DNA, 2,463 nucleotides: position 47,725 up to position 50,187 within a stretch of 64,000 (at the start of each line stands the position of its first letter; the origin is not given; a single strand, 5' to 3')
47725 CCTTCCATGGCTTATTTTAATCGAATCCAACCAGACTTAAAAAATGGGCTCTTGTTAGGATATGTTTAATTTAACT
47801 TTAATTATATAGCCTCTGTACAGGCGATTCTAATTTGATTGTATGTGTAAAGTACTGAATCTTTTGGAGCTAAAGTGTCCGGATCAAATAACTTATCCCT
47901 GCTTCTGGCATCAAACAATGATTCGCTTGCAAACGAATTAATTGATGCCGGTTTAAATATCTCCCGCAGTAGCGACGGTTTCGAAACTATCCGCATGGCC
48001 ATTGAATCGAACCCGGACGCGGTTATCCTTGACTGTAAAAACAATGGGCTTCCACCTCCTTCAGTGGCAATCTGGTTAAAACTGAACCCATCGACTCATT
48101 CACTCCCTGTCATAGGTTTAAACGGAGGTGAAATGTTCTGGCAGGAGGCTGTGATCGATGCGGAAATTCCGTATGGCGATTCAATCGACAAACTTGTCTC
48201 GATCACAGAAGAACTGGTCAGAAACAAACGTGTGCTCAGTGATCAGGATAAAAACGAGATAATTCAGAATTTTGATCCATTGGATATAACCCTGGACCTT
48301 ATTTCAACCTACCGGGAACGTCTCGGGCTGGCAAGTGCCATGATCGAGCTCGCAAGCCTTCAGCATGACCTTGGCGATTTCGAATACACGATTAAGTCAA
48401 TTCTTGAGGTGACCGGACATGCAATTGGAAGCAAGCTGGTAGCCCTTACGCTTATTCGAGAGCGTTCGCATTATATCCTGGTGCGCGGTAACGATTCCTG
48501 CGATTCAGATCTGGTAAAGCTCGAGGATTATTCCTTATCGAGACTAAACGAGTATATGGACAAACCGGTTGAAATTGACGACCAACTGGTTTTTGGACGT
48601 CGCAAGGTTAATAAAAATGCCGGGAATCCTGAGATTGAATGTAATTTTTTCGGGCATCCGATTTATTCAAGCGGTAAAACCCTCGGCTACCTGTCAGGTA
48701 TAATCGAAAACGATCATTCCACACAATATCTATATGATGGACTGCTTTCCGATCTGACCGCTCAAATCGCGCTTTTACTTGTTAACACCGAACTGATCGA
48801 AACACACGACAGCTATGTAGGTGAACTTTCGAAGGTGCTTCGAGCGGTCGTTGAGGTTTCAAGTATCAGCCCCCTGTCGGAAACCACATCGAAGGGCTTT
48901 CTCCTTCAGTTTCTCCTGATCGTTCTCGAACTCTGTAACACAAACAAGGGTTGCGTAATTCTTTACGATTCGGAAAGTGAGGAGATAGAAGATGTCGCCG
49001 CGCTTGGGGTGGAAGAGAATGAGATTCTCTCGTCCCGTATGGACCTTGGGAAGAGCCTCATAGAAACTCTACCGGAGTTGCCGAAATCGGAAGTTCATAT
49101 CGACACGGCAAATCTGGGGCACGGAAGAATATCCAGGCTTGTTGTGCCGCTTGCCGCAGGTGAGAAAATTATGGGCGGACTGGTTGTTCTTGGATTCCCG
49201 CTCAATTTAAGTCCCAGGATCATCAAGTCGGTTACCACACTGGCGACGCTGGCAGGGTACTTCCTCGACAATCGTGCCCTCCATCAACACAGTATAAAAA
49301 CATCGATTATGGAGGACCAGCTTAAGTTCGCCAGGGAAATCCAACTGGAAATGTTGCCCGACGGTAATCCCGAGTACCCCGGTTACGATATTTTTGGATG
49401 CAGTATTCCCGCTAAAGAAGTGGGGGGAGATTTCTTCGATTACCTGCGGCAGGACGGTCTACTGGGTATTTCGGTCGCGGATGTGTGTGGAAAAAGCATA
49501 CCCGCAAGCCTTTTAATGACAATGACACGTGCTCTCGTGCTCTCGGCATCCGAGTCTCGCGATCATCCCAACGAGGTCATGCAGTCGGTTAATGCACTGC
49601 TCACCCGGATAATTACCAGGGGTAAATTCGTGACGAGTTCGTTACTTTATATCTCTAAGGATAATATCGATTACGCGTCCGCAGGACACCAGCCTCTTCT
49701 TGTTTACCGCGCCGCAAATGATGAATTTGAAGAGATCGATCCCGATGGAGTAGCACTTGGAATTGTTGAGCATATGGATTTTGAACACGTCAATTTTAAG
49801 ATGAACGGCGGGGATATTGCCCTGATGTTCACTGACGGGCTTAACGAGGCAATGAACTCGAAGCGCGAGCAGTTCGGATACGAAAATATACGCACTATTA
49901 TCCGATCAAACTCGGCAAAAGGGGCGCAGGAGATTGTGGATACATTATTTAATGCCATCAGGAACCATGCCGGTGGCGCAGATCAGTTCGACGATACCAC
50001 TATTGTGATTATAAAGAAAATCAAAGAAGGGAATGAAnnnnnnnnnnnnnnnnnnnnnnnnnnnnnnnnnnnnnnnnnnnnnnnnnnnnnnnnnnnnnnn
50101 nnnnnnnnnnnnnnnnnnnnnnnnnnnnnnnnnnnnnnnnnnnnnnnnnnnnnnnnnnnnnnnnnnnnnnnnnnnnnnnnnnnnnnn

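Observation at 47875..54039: Partner-switching-like module lacking a STAS antagonist: two GAF-PP2C phosphatases flanking a lysine-rich Asp23 homolog, one fused to an RsbW-type kinase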

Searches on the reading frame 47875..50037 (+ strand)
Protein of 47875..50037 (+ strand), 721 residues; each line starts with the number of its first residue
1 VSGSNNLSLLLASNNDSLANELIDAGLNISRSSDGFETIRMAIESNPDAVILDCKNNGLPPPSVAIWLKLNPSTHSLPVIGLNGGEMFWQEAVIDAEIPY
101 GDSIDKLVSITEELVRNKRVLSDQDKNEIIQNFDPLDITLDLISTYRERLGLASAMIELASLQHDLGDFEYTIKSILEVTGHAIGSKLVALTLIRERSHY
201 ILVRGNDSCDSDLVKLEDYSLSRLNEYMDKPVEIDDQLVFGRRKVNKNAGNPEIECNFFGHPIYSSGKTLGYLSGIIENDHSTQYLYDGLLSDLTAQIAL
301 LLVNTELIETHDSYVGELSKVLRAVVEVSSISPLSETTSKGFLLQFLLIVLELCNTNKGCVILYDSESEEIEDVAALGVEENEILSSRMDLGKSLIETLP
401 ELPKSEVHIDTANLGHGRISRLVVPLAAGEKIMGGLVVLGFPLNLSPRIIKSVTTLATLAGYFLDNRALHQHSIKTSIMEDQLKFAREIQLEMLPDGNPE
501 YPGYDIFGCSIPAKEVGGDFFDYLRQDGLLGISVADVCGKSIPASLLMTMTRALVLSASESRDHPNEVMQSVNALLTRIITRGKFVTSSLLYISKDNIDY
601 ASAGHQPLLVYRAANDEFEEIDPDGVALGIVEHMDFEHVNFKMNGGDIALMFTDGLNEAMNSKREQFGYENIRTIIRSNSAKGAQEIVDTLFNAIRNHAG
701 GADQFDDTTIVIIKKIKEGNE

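Call 6: search_protein_families(library=pfam, proteins=[window:47875-50037:+], max_evalue=0.01)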
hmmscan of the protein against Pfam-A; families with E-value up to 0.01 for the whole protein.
window:47875-50037:+ (721 aa): 1 family
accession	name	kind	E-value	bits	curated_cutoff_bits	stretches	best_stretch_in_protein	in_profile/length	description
PF07228.17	SpoIIE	-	1.5e-41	142.9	25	1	527-714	2-190/192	Stage II sporulation protein E (SpoIIE)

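Call 32: find_homologous_proteins(query=window:47875-50037:+)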
Query window:47875-50037:+ (721 aa): 55 proteins with E <= 0.001 among 8000 candidates.
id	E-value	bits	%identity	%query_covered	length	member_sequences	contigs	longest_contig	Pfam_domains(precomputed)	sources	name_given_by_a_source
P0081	0.0e+0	1535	96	100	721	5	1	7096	PF07228.18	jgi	jgi:transcriptional regulator with GAF, ATPase, and Fis domain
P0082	0.0e+0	1416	88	100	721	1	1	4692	PF07228.18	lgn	-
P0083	0.0e+0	1051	68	98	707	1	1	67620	PF07228.18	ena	-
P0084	3.5e-296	1002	64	100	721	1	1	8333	PF07228.18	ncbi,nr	ncbi:MAG: SpoIIE family protein phosphatase [bacterium]|nr:SpoIIE family protein phosphatase [bacter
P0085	4.5e-257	873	55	99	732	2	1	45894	PF07228.18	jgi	-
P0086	5.5e-257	873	56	100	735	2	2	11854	PF07228.18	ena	-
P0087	3.3e-255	867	57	99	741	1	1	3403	PF07228.18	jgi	jgi:serine phosphatase RsbU (regulator of sigma subunit)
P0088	5.0e-254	863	55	100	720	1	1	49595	PF07228.18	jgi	-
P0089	1.1e-253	862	57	99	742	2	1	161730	PF07228.18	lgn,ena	-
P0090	8.5e-252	856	54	99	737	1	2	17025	PF07228.18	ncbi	-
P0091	1.6e-251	855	55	99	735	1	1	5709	PF07228.18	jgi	jgi:serine phosphatase RsbU (regulator of sigma subunit)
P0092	7.5e-242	823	54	99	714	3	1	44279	PF13185.13,PF07228.18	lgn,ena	-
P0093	1.7e-241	821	54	99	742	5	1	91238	PF13185.13,PF07228.18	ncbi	-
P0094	3.1e-234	798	54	98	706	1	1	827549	PF01590.33,PF07228.18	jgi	-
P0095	2.9e-208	712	48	98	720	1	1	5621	PF07228.18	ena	-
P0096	1.9e-199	683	47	98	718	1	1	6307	PF07228.18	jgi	jgi:CheY-like chemotaxis protein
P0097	3.3e-155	536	46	78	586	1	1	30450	PF07228.18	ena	-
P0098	9.8e-44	168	34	41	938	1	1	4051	PF13185.13,PF01590.33,PF13492.13,PF07228.18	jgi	jgi:serine phosphatase RsbU (regulator of sigma subunit)/putative methionine-R-sulfoxide reductase w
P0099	1.6e-39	154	31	41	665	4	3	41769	PF00672.31,PF13185.13,PF07228.18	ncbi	-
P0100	2.8e-39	153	34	36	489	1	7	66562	PF01590.33,PF07228.18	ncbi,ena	-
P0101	1.1e-34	138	32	36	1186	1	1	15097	PF13185.13,PF01590.33,PF13492.13,PF07228.18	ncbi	-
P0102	4.5e-34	136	31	35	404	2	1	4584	PF07495.20,PF07228.18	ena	-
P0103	1.5e-32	131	29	41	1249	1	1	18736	PF13185.13,PF01590.33,PF13492.13,PF11849.15,PF07228.18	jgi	jgi:GAF domain-containing protein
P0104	1.1e-31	128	33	34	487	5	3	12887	PF07228.18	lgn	-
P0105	1.4e-31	128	30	41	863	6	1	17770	PF13185.13,PF17820.8,PF01590.33,PF13492.13,PF07228.18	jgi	jgi:serine phosphatase RsbU (regulator of sigma subunit)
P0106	3.1e-30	123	31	43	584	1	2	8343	PF13185.13,PF01590.33,PF13492.13,PF07228.18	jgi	jgi:serine phosphatase RsbU (regulator of sigma subunit)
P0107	5.2e-29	119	28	41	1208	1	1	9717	PF13185.13,PF01590.33,PF13492.13,PF07228.18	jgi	jgi:phosphoserine phosphatase RsbU/P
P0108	9.5e-29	118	29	41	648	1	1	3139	PF00672.31,PF07228.18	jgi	-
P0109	6.8e-27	112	30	37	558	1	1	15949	PF13185.13,PF00498.32,PF01590.33,PF16697.11,PF13492.13,PF07228.18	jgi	jgi:sigma-B regulation protein RsbU (phosphoserine phosphatase)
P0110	1.3e-26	111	27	55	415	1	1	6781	PF13185.13,PF01590.33,PF13492.13,PF07228.18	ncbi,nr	ncbi:MAG: GAF domain-containing protein [Planctomycetota bacterium]|nr:MAG: GAF domain-containing pr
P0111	7.9e-26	109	28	35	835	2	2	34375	PF13185.13,PF01590.33,PF13492.13,PF07228.18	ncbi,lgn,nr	ncbi:MAG: SpoIIE family protein phosphatase [Candidatus Fermentibacteraceae bacterium]|nr:SpoIIE fam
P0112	3.5e-24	103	29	33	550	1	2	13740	PF13185.13,PF01590.33,PF13581.13,PF02518.32,PF13492.13,PF07228.18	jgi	jgi:serine phosphatase RsbU (regulator of sigma subunit)/anti-sigma regulatory factor (Ser/Thr prote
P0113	5.3e-24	103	31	34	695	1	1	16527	PF00672.31,PF07228.18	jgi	-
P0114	3.4e-23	100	27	52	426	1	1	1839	PF13185.13,PF01590.33,PF13492.13,PF07228.18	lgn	-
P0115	8.2e-23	99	28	37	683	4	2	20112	PF00672.31,PF07228.18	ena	-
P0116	8.7e-23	99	26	55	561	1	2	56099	PF13185.13,PF01590.33,PF13581.13,PF13492.13,PF07228.18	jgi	jgi:phosphoserine phosphatase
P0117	1.5e-22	98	29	38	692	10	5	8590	PF07228.18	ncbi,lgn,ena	-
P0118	6.0e-22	96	30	41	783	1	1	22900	PF00672.31,PF17201.11,PF02743.25,PF22673.3,PF13581.13,PF07228.18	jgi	-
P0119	3.5e-19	87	28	33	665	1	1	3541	PF00672.31,PF07228.18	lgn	-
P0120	4.4e-19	86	28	36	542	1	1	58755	PF13185.13,PF00498.32,PF01590.33,PF16697.11,PF07228.18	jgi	jgi:serine phosphatase RsbU (regulator of sigma subunit)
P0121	2.3e-18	84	28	38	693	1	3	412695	PF07228.18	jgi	jgi:Stage II sporulation protein E (SpoIIE)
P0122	4.3e-18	83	27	41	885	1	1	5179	PF13185.13,PF01590.33,PF13492.13,PF07228.18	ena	-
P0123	7.5e-18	82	28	34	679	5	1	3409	PF00672.31,PF07228.18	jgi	jgi:serine phosphatase RsbU (regulator of sigma subunit)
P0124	2.5e-17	81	26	41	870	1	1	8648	PF13596.13,PF08447.19,PF13426.14,PF13188.14,PF13185.13,PF01590.33,PF08448.17,PF13492.13,PF00989.32,PF07228.18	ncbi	ncbi:MAG: SpoIIE family protein phosphatase [Actinomycetota bacterium]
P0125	4.2e-16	77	29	33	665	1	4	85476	PF02743.25,PF07228.18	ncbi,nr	ncbi:MAG: SpoIIE family protein phosphatase [Kiloniellales bacterium]|nr:SpoIIE family protein phosp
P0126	4.5e-15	73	29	33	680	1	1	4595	PF07228.18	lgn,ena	-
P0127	1.0e-12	65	27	41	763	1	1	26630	PF13426.14,PF13185.13,PF01590.33,PF13492.13,PF00989.32,PF07228.18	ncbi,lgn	-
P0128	1.9e-12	65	28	36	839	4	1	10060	PF13185.13,PF01590.33,PF13492.13,PF07228.18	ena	-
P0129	6.9e-12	63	26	37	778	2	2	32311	PF13185.13,PF01590.33,PF08448.17,PF13492.13,PF00989.32,PF07228.18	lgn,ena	-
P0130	9.8e-12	62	26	36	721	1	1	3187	PF00672.31,PF07228.18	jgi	jgi:serine phosphatase RsbU (regulator of sigma subunit)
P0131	8.1e-11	59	28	30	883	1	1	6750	PF13185.13,PF01590.33,PF13492.13,PF07228.18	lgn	-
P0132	3.1e-8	51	28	31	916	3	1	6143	PF13185.13,PF01590.33,PF13492.13,PF07228.18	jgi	-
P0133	6.4e-7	46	31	20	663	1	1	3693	PF08447.19,PF13426.14,PF13188.14,PF08670.18,PF13581.13,PF08448.17,PF02518.32,PF00989.32,PF07228.18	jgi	jgi:PAS domain S-box-containing protein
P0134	6.9e-7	46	26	32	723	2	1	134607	PF13185.13,PF01590.33,PF08448.17,PF13492.13,PF07228.18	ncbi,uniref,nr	ncbi:SpoIIE family protein phosphatase [Streptomyces sp. HUCO-GS316]|uniref:SpoIIE family protein ph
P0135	9.1e-4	36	25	34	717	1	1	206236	PF08447.19,PF13185.13,PF13581.13,PF13492.13,PF07228.18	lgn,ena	-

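Call 35: search_solved_structures(query=window:47875-50037:+, max_evalue=1)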
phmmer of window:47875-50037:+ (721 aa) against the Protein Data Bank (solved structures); distinct sequences matched with E-value up to 1: 16.
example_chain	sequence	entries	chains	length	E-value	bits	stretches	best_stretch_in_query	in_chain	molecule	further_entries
6k4e_A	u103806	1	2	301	2.7e-09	39.2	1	479-712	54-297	Putative serine phosphatase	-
3eq2_A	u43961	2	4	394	1.6e-08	36.6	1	477-658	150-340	Probable two-component response regulator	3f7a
3es2_A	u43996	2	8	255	7.7e-08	34.4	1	477-659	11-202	Probable two-component response regulator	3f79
3ke6_A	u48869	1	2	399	1.3e-06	30.3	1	499-660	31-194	Protein Rv1364c/MT1410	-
5mqh_A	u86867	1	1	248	3.9e-06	28.8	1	518-714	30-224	Serine phosphatase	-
3t91_A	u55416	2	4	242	1.1e-05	27.3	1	533-714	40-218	Stage II sporulation protein E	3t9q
5ucg_A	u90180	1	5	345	3.5e-05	25.6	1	533-714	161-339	Stage II sporulation protein E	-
2zay_A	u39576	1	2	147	0.00087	21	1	21-121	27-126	Response regulator receiver protein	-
3t6k_A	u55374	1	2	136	0.031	15.9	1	8-84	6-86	Response regulator receiver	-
1ys6_A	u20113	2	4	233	0.042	15.4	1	18-107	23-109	Transcriptional regulatory protein prrA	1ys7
1m5t_A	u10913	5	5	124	0.049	15.2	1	15-122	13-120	cell division response regulator DivK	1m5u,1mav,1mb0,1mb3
5e3j_A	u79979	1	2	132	0.22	13.1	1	21-125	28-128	Response regulator RstA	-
5hm6_A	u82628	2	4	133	0.22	13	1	21-125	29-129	BfmR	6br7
8fk2_A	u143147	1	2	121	0.38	12.3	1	21-119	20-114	Putative response regulator CovR VicR-like protein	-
6vbf_A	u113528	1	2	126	0.54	11.8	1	21-84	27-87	Two-component regulatory system response regulator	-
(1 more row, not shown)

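Call 38: search_protein_families(library=ncbifam, proteins=[window:47875-50037:+], max_evalue=0.001)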
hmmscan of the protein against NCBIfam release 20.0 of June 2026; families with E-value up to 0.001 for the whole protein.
window:47875-50037:+ (721 aa): 4 families
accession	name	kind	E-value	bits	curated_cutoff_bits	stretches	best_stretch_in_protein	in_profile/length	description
NF045505.1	RR_RssB_Pseudo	equivalog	7e-13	48.4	700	1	477-661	150-343/394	two-component system response regulator RssB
NF038263.1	prot_phos_SiaA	equivalog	1.1e-10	40.7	700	1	479-711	411-653/658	biofilm regulation protein phosphatase SiaA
TIGR02865.1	spore_II_E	equivalog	5.6e-08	31.3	490.8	1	566-714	617-762/764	stage II sporulation protein E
NF033484.1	Stp1_PP2C_phos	equivalog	0.00087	18.9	230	0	627-712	158-230/232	Stp1/IreP family PP2C-type Ser/Thr phosphatase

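Call 39: find_encoding_contigs(protein=P0094, flank=10000, max_places=2)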
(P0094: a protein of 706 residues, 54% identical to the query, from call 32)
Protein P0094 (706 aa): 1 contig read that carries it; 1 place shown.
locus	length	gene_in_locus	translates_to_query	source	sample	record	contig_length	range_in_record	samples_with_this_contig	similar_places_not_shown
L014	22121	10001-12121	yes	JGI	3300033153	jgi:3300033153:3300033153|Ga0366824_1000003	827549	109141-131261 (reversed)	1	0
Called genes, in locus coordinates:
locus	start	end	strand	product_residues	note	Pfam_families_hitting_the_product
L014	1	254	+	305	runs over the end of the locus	-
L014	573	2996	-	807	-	-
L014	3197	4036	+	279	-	PF02578:Cu-oxidase_4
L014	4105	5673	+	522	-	PF02321:OEP (weak)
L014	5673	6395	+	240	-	PF00005:ABC_tran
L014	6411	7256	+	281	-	PF04893:Yip1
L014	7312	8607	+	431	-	PF25917:BSH_RND, PF25973:BSH_CzcB (weak), PF25881:HH_YBHG, PF25954:Beta-barrel_RND_2, PF25990:Beta-barrel_YknX, PF25967:RND-MFP_C, PF25975:CzcB_C, PF25989:YknX_C, +3 more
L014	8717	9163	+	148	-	PF00892:EamA (weak)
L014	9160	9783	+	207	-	-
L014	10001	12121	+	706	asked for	PF01590:GAF (faint), PF07228:SpoIIE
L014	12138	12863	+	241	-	PF03780:Asp23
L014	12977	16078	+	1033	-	PF00672:HAMP, PF01590:GAF, PF13185:GAF_2, PF13492:GAF_3, PF07228:SpoIIE, PF13581:HATPase_c_2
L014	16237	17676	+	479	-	PF00278:Orn_DAP_Arg_deC (weak), PF01168:Ala_racemase_N (weak), PF02784:Orn_Arg_deC_N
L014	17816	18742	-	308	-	-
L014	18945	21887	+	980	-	-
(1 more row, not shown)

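Call 40: find_encoding_contigs(protein=P0089, flank=10000, max_places=2)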
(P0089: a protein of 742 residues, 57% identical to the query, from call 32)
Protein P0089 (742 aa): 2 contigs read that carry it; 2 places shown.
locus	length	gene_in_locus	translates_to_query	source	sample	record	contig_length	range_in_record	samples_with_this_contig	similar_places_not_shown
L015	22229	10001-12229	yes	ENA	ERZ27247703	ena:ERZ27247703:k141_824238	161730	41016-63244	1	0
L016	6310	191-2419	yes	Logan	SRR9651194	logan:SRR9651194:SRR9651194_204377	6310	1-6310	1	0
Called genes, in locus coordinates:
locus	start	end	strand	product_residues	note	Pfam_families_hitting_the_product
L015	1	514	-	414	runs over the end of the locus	PF00108:Thiolase_N, PF02803:Thiolase_C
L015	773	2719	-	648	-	PF12838:Fer4_7 (weak), PF13183:Fer4_8, PF13187:Fer4_9, PF13237:Fer4_10, PF13484:Fer4_16, PF13534:Fer4_17, PF02754:CCG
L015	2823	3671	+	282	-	PF02578:Cu-oxidase_4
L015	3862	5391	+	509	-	PF02321:OEP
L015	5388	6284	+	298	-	PF00005:ABC_tran, PF13304:AAA_21 (faint)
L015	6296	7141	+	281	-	PF04893:Yip1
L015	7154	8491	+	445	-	PF25917:BSH_RND, PF25973:BSH_CzcB, PF25984:BSH_YknX (weak), PF25881:HH_YBHG, PF25954:Beta-barrel_RND_2, PF25967:RND-MFP_C, PF25975:CzcB_C, PF25989:YknX_C, +2 more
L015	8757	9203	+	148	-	PF00892:EamA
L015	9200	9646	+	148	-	-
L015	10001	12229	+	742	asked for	PF07228:SpoIIE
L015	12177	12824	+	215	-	PF03780:Asp23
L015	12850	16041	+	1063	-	PF00672:HAMP, PF01590:GAF, PF13185:GAF_2, PF13492:GAF_3 (weak), PF07228:SpoIIE, PF13581:HATPase_c_2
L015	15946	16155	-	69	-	-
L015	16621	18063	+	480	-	PF00278:Orn_DAP_Arg_deC (weak), PF02784:Orn_Arg_deC_N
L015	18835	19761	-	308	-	-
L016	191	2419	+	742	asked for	PF07228:SpoIIE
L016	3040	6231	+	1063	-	PF00672:HAMP, PF01590:GAF, PF13185:GAF_2, PF13492:GAF_3 (weak), PF07228:SpoIIE, PF13581:HATPase_c_2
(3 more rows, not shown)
